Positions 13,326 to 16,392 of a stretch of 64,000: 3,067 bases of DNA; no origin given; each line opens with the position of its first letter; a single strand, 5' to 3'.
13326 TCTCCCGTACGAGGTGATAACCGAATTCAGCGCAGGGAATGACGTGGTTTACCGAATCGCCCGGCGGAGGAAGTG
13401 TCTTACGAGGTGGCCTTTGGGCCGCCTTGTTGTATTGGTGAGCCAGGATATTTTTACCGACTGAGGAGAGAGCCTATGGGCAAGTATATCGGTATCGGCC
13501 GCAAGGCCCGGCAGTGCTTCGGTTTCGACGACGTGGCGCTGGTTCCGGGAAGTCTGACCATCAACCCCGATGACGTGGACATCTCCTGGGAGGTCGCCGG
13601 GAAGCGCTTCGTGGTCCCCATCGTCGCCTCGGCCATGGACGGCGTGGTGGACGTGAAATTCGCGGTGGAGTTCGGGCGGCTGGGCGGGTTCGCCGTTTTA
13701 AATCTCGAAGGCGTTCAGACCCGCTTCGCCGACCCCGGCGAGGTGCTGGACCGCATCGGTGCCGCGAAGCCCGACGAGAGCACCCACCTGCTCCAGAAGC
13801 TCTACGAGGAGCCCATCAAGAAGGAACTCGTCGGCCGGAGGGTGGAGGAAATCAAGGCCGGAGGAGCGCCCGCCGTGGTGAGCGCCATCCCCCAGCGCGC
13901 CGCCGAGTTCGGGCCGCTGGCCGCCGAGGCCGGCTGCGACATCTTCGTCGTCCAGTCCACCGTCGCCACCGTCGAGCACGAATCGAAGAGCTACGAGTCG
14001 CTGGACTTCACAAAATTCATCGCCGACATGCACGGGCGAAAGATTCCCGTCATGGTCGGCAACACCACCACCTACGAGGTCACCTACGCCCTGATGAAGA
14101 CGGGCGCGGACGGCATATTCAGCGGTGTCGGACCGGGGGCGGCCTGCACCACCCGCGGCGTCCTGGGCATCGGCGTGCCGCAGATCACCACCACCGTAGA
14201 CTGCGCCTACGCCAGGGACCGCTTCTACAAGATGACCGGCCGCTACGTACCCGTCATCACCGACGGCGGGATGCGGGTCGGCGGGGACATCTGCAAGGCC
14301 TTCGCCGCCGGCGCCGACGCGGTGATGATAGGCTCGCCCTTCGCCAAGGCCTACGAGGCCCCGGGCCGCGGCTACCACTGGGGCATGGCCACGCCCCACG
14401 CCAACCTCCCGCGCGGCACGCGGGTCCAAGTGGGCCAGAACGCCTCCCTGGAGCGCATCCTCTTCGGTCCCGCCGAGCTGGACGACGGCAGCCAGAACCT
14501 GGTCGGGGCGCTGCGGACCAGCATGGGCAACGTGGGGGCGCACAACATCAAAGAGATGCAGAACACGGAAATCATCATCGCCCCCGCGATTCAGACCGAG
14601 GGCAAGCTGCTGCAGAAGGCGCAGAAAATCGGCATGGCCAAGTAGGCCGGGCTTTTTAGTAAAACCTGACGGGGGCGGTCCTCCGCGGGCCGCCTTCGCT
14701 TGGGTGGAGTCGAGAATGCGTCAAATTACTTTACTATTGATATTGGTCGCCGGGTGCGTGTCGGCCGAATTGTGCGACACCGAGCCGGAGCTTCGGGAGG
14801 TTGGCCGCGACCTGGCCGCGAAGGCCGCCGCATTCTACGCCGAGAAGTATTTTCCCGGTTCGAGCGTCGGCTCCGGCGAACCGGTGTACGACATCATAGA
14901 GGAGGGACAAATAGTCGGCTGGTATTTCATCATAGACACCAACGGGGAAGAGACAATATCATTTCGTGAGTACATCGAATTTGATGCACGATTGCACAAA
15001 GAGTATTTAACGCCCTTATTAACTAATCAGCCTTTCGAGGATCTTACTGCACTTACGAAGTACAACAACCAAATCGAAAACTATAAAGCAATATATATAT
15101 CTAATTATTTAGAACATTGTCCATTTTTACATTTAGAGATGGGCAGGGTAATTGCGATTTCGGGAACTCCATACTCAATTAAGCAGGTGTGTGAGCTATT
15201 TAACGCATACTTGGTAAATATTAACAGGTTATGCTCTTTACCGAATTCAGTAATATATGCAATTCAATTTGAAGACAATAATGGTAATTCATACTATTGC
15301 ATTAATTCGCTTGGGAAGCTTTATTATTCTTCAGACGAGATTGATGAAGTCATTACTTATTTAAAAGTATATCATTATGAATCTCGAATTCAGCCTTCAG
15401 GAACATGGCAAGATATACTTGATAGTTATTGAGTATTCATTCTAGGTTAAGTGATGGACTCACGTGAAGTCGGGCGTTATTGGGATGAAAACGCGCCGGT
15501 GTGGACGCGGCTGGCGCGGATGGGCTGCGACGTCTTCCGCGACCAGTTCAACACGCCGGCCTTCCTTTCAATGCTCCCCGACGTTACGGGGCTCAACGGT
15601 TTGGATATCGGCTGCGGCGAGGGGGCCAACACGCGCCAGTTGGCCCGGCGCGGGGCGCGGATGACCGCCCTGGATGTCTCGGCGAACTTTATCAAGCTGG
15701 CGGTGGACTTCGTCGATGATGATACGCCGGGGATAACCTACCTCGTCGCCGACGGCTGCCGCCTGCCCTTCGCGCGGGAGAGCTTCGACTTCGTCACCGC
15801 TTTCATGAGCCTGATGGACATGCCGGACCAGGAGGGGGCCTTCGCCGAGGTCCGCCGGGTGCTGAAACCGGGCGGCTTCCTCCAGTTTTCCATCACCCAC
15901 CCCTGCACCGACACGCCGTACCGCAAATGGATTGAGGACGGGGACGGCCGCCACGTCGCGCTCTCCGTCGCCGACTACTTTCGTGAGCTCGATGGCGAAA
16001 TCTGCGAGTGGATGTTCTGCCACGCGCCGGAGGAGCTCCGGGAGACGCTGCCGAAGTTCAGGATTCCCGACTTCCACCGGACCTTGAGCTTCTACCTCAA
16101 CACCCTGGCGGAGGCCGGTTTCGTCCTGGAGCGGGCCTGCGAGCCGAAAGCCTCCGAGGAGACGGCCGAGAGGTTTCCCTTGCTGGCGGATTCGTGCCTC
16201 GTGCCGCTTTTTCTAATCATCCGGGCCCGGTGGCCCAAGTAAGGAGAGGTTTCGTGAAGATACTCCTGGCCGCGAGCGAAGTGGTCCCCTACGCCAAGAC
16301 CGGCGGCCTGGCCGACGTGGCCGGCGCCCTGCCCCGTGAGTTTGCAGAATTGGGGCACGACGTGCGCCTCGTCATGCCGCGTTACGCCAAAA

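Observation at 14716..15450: Single lipoprotein ORF with abrupt GC-rich to AT-rich compositional break (recombined 3' cassette?)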

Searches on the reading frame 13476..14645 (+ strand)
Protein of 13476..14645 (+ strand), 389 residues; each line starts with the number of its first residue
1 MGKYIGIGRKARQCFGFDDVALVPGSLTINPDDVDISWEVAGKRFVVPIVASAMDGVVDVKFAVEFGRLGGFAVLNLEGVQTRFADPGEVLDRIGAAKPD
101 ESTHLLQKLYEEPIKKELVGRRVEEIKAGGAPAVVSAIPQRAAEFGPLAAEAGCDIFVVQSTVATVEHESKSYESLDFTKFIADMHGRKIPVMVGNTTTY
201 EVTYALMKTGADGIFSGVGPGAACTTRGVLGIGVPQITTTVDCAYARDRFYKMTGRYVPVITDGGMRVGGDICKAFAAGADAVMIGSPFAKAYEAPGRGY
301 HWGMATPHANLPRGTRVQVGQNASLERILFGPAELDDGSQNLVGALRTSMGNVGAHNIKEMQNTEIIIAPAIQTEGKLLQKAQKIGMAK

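Call 5: search_protein_families(library=pfam, proteins=[window:13476-14645:+], max_evalue=1)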
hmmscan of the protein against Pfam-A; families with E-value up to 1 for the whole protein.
window:13476-14645:+ (389 aa): 7 families
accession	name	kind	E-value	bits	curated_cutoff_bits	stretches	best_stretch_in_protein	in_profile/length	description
PF00478.31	IMPDH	-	9.1e-50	170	25.6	1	15-365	2-329/345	IMP dehydrogenase / GMP reductase domain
PF01070.24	FMN_dh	-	1.1e-11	44.9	24.9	1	254-297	270-313/350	FMN-dependent dehydrogenase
PF03060.21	NMO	-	1.6e-05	24.9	28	1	234-301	181-237/331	Nitronate monooxygenase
PF01645.23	Glu_synthase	-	0.0002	21.1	20.4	1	190-287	207-305/369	Conserved region in glutamate synthase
PF05690.20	ThiG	-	0.00049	20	23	1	257-294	175-212/247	Thiazole biosynthesis protein ThiG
PF01180.27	DHO_dh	-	0.0021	17.7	27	1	249-290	232-273/291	Dihydroorotate dehydrogenase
PF02662.21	FlpD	-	0.22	12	22.3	0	251-286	24-58/123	Methyl-viologen-reducing hydrogenase, delta subunit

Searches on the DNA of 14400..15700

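Call 54: search_rna_families(source=window, start=14400, end=15700, threshold=evalue, max_evalue=1)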
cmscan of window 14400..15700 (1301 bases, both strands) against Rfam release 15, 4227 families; matches with E-value up to 1: 0.
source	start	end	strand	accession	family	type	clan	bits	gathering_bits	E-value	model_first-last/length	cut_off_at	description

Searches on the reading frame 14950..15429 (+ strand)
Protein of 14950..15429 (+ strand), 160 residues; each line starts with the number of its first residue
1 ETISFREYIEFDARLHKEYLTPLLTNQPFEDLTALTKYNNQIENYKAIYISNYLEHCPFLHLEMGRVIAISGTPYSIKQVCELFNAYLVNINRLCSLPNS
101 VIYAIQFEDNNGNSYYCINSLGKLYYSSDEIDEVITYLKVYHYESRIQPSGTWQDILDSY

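Call 19: find_homologous_proteins(query=window:14950-15429:+, max_evalue=1)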
Query seq(160 aa) (160 aa): 1 proteins with E <= 1 among 10 candidates.
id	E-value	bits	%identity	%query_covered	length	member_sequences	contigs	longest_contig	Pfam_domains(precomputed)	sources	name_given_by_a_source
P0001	5.5e-102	356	100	100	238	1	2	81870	-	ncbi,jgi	-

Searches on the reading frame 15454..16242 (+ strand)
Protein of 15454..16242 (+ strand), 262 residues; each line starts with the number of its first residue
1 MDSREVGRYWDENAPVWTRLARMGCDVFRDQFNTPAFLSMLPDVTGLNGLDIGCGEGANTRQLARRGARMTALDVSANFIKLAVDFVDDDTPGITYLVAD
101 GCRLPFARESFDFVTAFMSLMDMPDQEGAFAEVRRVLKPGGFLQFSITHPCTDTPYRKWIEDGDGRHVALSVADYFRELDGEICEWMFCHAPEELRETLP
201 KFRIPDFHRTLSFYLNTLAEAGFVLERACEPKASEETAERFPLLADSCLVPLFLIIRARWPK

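Call 5: search_protein_families(library=pfam, proteins=[window:15454-16242:+], max_evalue=1)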
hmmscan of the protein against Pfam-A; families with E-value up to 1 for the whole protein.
window:15454-16242:+ (262 aa): 13 families
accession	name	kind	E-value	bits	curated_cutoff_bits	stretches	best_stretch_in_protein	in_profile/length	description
PF08241.18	Methyltransf_11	-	2.4e-26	92.6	21.2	1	50-143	1-93/95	Methyltransferase domain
PF13649.12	Methyltransf_25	-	3.2e-23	82.7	27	1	50-141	2-97/97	Methyltransferase domain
PF08242.18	Methyltransf_12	-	2e-14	54.5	30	1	50-143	1-98/98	Methyltransferase domain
PF13489.12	Methyltransf_23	-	4e-14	53.1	27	1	38-168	14-137/164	Methyltransferase domain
PF01209.24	Ubie_methyltran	-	6.2e-14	52.3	20.1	1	43-160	45-170/233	ubiE/COQ5 methyltransferase family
PF13847.12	Methyltransf_31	-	8.3e-13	48.7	27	1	46-151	4-113/145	Methyltransferase domain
PF03141.22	Methyltransf_29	-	0.00013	21.1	23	1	50-147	122-219/506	Putative S-adenosyl-L-methionine-dependent methyltransferase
PF03848.20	TehB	-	0.00083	19.3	20.4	1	48-142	33-129/193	Tellurite resistance protein TehB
PF05148.21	Methyltransf_8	-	0.00091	19.6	27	1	88-144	100-155/219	Hypothetical methyltransferase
PF05401.17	NodS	-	0.0048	17.2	24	1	45-143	43-142/201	Nodulation protein S (NodS)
PF05175.20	MTS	-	0.0056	16.8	23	1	34-113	20-101/170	Methyltransferase small domain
PF02353.26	CMAS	-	0.032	14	27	1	46-89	63-107/273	Mycolic acid cyclopropane synthetase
PF03686.19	UPF0146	-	0.2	12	26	1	52-90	20-59/129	Uncharacterised protein family (UPF0146)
